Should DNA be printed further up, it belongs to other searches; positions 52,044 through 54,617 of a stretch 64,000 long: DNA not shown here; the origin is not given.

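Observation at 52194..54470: Hydantoinase-B/acetone-carboxylase-alpha-like subunit with the gamma (AcxC-like) zinc domain fused to its C-terminus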

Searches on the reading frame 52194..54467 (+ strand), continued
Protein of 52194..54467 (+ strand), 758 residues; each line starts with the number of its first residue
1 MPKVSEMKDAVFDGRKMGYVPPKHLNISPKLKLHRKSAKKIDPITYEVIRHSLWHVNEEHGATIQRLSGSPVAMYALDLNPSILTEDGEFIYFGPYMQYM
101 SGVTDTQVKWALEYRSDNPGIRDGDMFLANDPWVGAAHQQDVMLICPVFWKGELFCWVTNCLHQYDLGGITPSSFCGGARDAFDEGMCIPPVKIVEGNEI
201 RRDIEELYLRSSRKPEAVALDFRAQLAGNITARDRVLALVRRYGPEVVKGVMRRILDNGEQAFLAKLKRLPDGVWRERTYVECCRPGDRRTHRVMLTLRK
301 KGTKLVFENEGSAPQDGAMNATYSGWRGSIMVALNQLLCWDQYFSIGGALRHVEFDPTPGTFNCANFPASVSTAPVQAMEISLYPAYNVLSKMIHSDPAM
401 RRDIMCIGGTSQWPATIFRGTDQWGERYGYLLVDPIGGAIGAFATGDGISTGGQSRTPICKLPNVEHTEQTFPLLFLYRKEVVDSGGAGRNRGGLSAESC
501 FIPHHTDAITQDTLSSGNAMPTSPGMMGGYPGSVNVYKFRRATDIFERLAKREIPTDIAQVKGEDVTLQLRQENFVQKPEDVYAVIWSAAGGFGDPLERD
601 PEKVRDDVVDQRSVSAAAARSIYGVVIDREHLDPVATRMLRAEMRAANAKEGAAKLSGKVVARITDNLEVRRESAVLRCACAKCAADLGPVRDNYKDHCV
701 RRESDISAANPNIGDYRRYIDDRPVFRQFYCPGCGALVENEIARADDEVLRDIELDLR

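Call 21: find_encoding_contigs(protein=P0029, flank=10000, max_places=2)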
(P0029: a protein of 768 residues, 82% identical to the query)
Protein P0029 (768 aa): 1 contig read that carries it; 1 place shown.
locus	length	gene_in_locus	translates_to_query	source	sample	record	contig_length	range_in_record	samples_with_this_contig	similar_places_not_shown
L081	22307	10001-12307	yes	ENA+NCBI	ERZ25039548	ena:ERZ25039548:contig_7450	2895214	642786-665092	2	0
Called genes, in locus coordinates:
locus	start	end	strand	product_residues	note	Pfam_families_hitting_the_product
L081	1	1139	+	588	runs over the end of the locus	PF02129:Peptidase_S15, PF08530:PepX_C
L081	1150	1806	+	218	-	PF02798:GST_N, PF13417:GST_N_3, PF13409:GST_N_2, PF13410:GST_C_2 (weak)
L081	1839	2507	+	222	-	PF13458:Peripla_BP_6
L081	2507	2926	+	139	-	PF13433:Peripla_BP_5 (faint), PF13458:Peripla_BP_6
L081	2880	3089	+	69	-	-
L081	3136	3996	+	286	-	PF02653:BPD_transp_2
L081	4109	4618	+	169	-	PF02653:BPD_transp_2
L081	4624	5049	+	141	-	PF02653:BPD_transp_2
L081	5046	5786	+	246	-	PF00005:ABC_tran, PF13304:AAA_21 (faint)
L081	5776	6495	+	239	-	PF00005:ABC_tran, PF13304:AAA_21 (faint)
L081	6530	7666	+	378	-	PF04909:Amidohydro_2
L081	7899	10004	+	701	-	PF05378:Hydant_A_N, PF01968:Hydantoinase_A, PF19278:Hydant_A_C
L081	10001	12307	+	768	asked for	PF02538:Hydantoinase_B, PF08882:Acetone_carb_G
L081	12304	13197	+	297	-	PF01522:Polysacc_deac_1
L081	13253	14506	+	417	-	PF13433:Peripla_BP_5, PF13458:Peripla_BP_6, PF01094:ANF_receptor (faint)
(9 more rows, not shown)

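Call 26: search_solved_structures(query=window:52194-54467:+, max_evalue=0.001, show_alignments=2)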
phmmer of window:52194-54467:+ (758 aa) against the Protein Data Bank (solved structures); distinct sequences matched with E-value up to 0.001: 6.
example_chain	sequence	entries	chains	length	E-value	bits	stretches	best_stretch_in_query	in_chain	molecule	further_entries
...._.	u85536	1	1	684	2.8e-51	177.5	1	39-652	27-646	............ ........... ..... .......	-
5m45_A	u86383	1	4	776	3.2e-34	121.1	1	43-646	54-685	Acetone carboxylase alpha subunit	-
5svb_A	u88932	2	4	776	1.1e-33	119.3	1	43-645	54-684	Acetone carboxylase alpha subunit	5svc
7hk5_A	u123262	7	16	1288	6.1e-32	113.6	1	39-502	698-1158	N-methylhydantoinase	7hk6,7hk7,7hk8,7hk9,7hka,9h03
6yra_B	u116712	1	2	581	2.1e-30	108.5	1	40-642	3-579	Hydantoinase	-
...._C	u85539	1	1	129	0.00022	22.4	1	680-757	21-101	Acetophenone carboxylase beta subunit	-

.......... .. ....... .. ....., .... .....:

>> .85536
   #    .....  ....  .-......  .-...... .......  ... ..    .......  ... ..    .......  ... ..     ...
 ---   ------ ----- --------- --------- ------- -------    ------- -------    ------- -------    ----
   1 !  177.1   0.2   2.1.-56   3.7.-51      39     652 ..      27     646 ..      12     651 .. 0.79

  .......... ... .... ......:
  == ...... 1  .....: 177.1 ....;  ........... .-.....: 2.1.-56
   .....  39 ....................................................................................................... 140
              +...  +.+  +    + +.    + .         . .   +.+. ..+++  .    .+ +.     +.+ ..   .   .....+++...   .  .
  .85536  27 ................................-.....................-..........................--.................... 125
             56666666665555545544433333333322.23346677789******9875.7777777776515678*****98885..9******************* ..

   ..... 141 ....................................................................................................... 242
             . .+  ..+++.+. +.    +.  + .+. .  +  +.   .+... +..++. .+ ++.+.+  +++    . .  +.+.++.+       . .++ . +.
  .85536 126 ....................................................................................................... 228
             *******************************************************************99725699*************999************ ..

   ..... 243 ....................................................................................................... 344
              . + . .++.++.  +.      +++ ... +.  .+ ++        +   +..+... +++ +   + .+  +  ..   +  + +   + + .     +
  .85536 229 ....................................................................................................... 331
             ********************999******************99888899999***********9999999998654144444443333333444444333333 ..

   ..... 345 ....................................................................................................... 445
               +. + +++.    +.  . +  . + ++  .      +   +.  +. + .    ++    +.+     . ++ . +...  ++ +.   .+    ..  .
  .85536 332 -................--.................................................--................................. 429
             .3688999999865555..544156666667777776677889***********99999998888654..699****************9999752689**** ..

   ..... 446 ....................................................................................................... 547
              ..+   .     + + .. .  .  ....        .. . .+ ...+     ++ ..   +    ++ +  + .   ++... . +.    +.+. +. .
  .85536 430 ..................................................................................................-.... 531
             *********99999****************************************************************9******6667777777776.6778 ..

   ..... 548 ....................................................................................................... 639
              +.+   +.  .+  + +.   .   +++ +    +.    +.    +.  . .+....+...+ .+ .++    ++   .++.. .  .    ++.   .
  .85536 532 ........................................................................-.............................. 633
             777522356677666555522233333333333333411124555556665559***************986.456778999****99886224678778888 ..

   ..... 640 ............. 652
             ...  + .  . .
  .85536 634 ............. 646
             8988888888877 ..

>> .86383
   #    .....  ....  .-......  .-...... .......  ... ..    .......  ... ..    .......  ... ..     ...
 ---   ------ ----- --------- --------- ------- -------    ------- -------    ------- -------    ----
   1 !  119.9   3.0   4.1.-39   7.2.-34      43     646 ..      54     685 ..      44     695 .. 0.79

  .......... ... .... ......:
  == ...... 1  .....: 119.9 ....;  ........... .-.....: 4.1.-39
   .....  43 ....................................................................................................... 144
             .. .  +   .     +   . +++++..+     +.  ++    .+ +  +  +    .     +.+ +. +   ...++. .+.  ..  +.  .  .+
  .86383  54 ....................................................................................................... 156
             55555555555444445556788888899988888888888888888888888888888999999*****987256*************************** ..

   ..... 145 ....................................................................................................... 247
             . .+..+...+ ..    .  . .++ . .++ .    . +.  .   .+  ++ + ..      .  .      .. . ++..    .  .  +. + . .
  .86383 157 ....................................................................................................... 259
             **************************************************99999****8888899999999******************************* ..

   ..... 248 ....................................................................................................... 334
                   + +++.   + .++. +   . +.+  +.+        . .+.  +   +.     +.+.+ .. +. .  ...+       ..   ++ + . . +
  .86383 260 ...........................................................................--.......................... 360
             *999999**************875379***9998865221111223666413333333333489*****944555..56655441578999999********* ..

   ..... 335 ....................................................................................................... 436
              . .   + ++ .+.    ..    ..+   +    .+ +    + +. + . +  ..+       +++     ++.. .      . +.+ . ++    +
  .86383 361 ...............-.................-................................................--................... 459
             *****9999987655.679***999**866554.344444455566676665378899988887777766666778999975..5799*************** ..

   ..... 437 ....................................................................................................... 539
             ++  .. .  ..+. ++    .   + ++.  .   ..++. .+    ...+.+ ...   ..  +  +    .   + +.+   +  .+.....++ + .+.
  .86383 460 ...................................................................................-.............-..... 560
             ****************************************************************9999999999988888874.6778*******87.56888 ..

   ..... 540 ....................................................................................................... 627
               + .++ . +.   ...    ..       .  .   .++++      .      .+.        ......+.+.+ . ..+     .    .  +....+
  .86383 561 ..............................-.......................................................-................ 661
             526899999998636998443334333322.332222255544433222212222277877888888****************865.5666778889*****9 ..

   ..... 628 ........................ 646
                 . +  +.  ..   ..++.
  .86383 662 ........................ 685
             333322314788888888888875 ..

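Call 40: search_dna_similar(query=window:52194-54467:+, collection=plasmids, mode=protein, max_evalue=1e-20, max_rows=40)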
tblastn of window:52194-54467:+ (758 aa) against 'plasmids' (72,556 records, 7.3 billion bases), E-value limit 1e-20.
Records with a match: 593; places in all: 783; records where one place covers at least 80% of the query: 127.
Best place of each record, by identity: <60% 593.
By first word of the organism name: Agrobacterium 102; Sinorhizobium 89; Rhizobium 73; Paracoccus 19; Sulfitobacter 18; Rhodococcus 17; Ensifer 13; Shinella 11; Azospirillum 11; Burkholderia 10; and 94 more.
By predicted mobility (MOB-suite, as given by PLSDB): non-mobilizable 351; conjugative 142; mobilizable 100.
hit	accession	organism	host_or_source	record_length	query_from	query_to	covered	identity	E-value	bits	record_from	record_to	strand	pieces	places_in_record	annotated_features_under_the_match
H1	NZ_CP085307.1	Haladaptatus pallidirubidus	cell culture,saline soil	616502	11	633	82%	45.4%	1e-169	548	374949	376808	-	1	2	hydantoinase B/oxoprolinase family protein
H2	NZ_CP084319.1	Haloterrigena alkaliphila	Salt lake,Salt lake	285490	18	602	77%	48.4%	6e-175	564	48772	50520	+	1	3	hydantoinase B/oxoprolinase family protein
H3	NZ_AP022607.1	Mycobacterium branderi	-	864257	12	753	98%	36.9%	1e-142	471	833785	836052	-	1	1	hydantoinase B/oxoprolinase family protein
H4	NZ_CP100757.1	Natrinema gelatinilyticum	marine sediment,sediment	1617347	11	629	82%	43.9%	4e-166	539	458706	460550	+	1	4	record has no annotation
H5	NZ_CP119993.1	Halomarina sp. PSR21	cell culture,saline soil from Tarim ...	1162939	11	630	82%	43.7%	2e-167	542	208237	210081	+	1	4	record has no annotation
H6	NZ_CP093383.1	Rhodococcus opacus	cell culture,forest soil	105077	9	755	99%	35.0%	1e-124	418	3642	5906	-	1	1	hydantoinase B/oxoprolinase family protein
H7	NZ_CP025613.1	Niveispirillum cyanobacteriorum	sing cell,cyanobacterial aggregates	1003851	25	755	96%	31.4%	7e-93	325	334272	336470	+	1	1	none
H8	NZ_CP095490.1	Halorientalis marina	cell culture,salt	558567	41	755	94%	31.8%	5e-93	326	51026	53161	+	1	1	hydantoinase B/oxoprolinase family protein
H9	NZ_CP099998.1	Natronosalvus halobius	cell culture,sediment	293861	27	603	76%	38.6%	1e-133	444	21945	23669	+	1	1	hydantoinase B/oxoprolinase family protein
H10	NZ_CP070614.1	Rhodococcus pseudokoreensis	cell culture,rhizosphere of apple ...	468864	37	742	93%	28.5%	7e-61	231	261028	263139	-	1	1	hydantoinase B/oxoprolinase family protein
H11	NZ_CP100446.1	Natrinema caseinilyticum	marine sediment,sediment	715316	42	742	92%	26.8%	8e-60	228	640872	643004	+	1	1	hydantoinase B/oxoprolinase family protein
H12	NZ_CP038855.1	Pantoea vagans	eucalyptus,bacteria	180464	34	709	89%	26.9%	9e-34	147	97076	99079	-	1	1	hydantoinase B/oxoprolinase family protein | hydantoinase/oxoprolinase family protein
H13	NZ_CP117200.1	Pantoea sp. SS70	Solanum tuberosum L.,cell culture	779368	36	708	89%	26.8%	6e-33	145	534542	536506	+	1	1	hydantoinase B/oxoprolinase family protein | hydantoinase/oxoprolinase family protein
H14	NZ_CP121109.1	Pantoea sp. X85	metagenomic assembly,rabbit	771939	36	708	89%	26.7%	3e-32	142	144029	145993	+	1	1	hydantoinase B/oxoprolinase family protein | hydantoinase/oxoprolinase family protein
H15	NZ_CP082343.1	Pantoea dispersa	Canis lupus familiaris,Skin swab,Paw ...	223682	28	713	91%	26.0%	2e-30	136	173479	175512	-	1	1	hydantoinase B/oxoprolinase family protein | hydantoinase/oxoprolinase family protein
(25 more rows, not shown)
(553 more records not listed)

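Call 41: get_annotated_region(hit=H2, flank=7000)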
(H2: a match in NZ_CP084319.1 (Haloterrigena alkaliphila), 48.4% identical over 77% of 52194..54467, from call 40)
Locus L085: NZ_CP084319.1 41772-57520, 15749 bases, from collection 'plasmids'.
description: Haloterrigena alkaliphila strain KZCA68 plasmid unnamed1, complete sequence
organism: Haloterrigena alkaliphila (NCBI taxid 2816475)
taxonomy: Archaea; Euryarchaeota; Halobacteria; Halobacteriales; Natrialbaceae; Haloterrigena; Haloterrigena alkaliphila
host: -; source: Salt lake,Salt lake; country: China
typing (MOB-suite, as given by PLSDB): non-mobilizable
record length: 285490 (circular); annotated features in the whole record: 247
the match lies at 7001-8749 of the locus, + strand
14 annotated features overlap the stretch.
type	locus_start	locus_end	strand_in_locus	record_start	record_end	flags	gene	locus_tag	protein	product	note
CDS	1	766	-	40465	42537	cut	-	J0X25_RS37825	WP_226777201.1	hydantoinase/oxoprolinase family protein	-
CDS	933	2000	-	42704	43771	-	-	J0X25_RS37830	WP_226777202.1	phosphotransferase family protein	-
CDS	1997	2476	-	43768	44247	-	-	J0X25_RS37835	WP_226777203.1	hypothetical protein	-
CDS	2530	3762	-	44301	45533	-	-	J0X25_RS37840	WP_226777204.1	acyl-CoA dehydrogenase family protein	-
CDS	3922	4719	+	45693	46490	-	-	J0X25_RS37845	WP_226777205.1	acetoacetate decarboxylase family protein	-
CDS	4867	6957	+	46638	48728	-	-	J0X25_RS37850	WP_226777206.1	hydantoinase/oxoprolinase family protein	-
CDS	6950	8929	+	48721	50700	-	-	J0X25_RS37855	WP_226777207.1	hydantoinase B/oxoprolinase family protein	-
CDS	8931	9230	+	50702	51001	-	-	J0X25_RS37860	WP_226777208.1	acetone carboxylase subunit gamma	-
CDS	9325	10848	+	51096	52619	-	-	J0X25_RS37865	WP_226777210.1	AMP-binding protein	-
CDS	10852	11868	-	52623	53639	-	-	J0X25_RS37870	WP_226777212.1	zinc-binding dehydrogenase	-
CDS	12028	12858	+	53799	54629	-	-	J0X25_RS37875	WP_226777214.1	enoyl-CoA hydratase/isomerase family protein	-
CDS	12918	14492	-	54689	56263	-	-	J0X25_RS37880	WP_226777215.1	long-chain-fatty-acid--CoA ligase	-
CDS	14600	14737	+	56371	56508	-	-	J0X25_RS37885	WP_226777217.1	hypothetical protein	-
CDS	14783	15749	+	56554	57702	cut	-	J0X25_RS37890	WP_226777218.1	acyl-CoA dehydrogenase family protein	-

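Call 42: get_annotated_region(hit=H3, flank=7000)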
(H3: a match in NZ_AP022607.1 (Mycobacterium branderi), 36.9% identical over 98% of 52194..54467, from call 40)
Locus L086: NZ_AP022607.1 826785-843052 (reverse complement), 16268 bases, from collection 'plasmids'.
description: Mycobacterium branderi strain JCM 12687 plasmid pJCM12687
organism: Mycobacterium branderi (NCBI taxid 43348)
taxonomy: Bacteria; Actinomycetota; Actinomycetes; Mycobacteriales; Mycobacteriaceae; Mycobacterium; Mycobacterium branderi
host: -; source: -; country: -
typing (MOB-suite, as given by PLSDB): non-mobilizable
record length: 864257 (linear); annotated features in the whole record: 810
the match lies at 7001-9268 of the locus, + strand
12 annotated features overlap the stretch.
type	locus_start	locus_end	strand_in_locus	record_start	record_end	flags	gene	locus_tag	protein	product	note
CDS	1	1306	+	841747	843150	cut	-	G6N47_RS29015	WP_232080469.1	phosphotransferase family protein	-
CDS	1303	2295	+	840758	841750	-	-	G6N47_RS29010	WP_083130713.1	hypothetical protein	-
CDS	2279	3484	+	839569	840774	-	-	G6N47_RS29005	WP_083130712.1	cytochrome P450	-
CDS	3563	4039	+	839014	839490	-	-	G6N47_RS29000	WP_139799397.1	2,4'-dihydroxyacetophenone dioxygenase family protein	-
CDS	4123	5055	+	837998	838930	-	-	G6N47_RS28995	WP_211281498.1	cytochrome P450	-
CDS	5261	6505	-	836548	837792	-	-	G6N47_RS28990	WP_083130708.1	cytochrome P450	-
CDS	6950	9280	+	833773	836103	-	-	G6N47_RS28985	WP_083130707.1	hydantoinase B/oxoprolinase family protein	-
CDS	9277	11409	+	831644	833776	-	-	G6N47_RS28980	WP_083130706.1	hydantoinase/oxoprolinase family protein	-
CDS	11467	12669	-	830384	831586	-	-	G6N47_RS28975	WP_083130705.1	cytochrome P450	-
CDS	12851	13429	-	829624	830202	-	-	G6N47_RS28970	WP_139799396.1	hypothetical protein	-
CDS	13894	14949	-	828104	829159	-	-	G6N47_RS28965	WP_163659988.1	cytochrome P450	-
CDS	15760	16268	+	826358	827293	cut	-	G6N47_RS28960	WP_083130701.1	cyclase family protein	-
